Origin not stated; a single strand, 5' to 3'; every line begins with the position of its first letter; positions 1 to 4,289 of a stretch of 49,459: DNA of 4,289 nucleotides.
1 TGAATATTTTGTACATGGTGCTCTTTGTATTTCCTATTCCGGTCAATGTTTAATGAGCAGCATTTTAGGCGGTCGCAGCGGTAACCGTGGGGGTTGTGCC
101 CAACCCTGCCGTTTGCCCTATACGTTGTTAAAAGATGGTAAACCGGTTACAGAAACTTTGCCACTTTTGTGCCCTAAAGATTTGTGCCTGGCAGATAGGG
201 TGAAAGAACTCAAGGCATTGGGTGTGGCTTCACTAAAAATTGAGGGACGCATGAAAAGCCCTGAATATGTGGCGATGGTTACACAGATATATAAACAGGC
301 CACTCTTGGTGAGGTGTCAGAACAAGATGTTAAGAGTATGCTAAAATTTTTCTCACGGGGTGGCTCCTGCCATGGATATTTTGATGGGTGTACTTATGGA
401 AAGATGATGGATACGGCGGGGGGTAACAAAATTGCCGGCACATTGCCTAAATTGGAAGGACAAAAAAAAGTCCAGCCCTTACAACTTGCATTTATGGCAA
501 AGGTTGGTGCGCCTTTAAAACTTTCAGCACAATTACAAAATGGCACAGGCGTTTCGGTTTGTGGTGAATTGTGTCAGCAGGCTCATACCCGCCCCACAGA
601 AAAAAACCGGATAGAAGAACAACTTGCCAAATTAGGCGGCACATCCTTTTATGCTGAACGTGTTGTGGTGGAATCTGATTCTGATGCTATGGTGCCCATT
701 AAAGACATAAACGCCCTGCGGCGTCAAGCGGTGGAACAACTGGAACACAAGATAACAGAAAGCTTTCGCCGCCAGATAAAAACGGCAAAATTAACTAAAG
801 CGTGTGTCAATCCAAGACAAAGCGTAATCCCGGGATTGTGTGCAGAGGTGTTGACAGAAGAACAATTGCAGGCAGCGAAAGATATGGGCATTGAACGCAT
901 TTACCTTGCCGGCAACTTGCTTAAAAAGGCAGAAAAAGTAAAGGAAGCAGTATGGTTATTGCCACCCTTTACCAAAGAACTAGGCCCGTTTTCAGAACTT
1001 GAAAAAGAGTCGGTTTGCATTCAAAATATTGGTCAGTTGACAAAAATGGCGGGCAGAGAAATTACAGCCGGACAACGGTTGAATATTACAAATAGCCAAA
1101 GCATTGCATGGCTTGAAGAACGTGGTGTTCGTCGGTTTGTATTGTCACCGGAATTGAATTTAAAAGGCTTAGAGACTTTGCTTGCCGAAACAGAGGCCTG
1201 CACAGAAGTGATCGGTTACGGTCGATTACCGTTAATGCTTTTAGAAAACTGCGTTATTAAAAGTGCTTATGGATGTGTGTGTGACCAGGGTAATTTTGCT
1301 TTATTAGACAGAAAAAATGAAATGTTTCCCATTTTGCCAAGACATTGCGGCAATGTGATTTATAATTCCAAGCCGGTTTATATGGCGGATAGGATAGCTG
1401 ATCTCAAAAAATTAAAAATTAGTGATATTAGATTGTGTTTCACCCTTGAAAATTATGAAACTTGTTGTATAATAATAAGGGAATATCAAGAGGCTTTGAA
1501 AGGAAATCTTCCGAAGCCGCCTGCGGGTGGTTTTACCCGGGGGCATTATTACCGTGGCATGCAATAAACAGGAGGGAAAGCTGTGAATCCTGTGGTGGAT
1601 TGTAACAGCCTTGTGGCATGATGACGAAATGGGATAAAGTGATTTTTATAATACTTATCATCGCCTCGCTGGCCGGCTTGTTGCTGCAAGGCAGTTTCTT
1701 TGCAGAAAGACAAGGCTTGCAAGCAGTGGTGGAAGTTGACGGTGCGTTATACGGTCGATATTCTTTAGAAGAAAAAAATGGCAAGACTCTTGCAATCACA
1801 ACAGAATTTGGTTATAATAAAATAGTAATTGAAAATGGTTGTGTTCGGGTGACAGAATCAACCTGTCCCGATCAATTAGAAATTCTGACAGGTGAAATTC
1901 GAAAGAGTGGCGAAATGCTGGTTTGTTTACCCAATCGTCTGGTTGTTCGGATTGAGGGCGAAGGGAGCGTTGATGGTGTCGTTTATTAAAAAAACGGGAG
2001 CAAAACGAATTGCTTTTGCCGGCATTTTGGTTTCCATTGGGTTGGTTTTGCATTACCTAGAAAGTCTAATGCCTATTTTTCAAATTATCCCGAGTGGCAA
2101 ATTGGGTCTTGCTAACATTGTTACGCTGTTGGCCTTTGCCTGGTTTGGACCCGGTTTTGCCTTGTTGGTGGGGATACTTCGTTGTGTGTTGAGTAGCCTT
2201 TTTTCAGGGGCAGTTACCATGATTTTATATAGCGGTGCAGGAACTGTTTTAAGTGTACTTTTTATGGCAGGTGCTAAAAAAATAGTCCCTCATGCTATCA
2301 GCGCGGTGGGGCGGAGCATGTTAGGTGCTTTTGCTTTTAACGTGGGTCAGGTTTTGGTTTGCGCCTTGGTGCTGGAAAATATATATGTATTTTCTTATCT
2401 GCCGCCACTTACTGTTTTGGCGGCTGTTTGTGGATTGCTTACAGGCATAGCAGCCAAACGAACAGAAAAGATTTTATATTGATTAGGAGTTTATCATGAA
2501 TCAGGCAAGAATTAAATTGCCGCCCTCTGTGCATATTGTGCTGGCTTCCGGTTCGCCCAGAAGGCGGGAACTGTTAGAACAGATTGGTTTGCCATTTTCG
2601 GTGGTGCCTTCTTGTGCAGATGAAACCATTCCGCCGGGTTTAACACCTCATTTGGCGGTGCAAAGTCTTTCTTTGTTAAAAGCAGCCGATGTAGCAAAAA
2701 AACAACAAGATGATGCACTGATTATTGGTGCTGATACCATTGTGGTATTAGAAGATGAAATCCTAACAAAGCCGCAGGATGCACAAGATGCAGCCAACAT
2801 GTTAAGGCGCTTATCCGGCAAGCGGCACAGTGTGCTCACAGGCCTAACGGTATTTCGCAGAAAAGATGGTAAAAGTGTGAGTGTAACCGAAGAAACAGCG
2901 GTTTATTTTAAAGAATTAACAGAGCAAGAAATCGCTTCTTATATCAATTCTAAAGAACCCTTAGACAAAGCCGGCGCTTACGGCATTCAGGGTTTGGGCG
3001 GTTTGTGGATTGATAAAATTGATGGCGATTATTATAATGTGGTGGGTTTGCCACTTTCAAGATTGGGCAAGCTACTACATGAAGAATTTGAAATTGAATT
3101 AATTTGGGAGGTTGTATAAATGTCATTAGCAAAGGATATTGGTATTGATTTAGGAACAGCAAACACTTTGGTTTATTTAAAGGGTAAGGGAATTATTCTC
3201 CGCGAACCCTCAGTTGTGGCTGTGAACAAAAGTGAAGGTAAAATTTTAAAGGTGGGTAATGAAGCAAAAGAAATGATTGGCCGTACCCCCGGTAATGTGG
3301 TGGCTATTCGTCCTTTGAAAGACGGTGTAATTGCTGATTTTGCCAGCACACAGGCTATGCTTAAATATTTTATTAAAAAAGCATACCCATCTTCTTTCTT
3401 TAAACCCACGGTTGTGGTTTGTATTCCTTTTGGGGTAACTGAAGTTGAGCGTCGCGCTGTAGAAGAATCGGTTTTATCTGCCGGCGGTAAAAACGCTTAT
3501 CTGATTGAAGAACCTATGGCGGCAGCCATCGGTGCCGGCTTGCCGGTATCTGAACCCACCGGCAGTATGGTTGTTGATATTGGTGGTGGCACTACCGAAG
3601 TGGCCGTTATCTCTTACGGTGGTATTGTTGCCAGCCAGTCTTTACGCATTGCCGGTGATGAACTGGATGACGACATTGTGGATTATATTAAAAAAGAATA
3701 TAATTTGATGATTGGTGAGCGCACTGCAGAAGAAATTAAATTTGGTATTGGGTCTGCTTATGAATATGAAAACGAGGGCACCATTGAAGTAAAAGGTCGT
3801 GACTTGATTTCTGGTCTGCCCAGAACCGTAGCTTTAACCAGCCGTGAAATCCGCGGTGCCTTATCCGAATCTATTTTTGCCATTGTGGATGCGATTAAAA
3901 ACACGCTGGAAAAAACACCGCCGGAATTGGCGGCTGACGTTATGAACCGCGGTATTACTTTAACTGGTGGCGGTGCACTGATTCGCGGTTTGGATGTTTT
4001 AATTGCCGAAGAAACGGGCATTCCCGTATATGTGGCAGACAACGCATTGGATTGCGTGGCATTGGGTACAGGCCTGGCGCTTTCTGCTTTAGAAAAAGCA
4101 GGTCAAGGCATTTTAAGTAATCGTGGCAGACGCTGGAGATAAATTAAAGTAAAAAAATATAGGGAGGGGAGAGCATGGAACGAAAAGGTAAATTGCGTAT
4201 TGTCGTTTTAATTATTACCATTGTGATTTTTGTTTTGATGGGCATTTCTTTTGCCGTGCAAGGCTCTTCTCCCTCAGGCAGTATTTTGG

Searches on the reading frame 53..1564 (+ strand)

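Call 60: search_protein_families(library=pfam, max_evalue=0.0001, proteins=[window:53-1564:+])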
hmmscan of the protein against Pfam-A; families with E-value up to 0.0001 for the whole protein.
window:53-1564:+ (504 aa): 2 families
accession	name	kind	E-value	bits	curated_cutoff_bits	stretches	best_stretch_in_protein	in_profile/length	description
PF01136.24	Peptidase_U32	-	3.8e-39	134.8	22.4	2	1-90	104-201/233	Peptidase family U32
PF12392.13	DUF3656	-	9.1e-22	78.3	22.1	1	130-234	16-108/109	Collagenase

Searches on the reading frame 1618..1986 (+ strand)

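Call 60: search_protein_families(library=pfam, max_evalue=0.0001, proteins=[window:1618-1986:+])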
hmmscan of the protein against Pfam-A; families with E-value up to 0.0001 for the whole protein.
window:1618-1986:+ (123 aa): 1 family
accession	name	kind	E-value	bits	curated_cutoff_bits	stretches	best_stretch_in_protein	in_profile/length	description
PF07009.16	NusG_II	-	4.5e-30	104.4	29.6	1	10-115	2-106/107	NusG domain II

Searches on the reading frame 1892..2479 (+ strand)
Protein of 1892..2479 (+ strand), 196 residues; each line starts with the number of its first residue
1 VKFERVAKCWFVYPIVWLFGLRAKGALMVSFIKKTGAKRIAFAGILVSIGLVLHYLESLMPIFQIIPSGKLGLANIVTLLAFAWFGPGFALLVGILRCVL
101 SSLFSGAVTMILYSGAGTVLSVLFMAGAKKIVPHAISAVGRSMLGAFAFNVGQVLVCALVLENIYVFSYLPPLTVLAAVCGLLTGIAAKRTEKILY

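Call 60: search_protein_families(library=pfam, max_evalue=0.0001, proteins=[window:1892-2479:+])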
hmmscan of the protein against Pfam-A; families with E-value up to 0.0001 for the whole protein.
window:1892-2479:+ (196 aa): 1 family
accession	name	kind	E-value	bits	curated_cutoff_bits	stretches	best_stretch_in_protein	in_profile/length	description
PF07456.16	Hpre_diP_synt_I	-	6.4e-37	127.3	30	1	46-190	1-146/147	Heptaprenyl diphosphate synthase component I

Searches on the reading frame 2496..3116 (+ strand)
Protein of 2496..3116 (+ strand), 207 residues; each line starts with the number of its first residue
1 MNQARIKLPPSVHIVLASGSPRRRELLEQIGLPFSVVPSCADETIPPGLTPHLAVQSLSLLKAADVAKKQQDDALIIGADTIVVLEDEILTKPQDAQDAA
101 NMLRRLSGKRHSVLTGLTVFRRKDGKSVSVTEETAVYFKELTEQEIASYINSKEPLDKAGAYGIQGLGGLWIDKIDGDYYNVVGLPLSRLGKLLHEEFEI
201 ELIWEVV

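Call 60: search_protein_families(library=pfam, max_evalue=0.0001, proteins=[window:2496-3116:+])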
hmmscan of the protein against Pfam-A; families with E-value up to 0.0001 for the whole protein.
window:2496-3116:+ (207 aa): 1 family
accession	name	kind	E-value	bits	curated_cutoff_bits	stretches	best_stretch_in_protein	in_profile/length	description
PF02545.19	Maf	-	2.6e-65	220.1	27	1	13-196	1-186/187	Maf-like protein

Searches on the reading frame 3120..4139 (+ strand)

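Call 60: search_protein_families(library=pfam, max_evalue=0.0001, proteins=[window:3120-4139:+])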
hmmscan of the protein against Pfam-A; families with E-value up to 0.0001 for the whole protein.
window:3120-4139:+ (340 aa): 5 families
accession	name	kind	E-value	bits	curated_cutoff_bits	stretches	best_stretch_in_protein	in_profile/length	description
PF06723.19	MreB_Mbl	-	6.1e-148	492.4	27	1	5-326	2-324/327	MreB/Mbl protein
PF14450.12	FtsA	-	2.5e-11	44.5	31.8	1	150-307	1-111/127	Cell division protein FtsA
PF00022.25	Actin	-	9e-11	41.4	27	1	30-193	31-190/410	Actin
PF00012.26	HSP70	-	6.1e-10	38.4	20.6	1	97-195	135-239/599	Hsp70 protein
PF11104.14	PilM_2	-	4.5e-06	26.3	27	0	279-311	278-310/340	Type IV pilus assembly protein PilM;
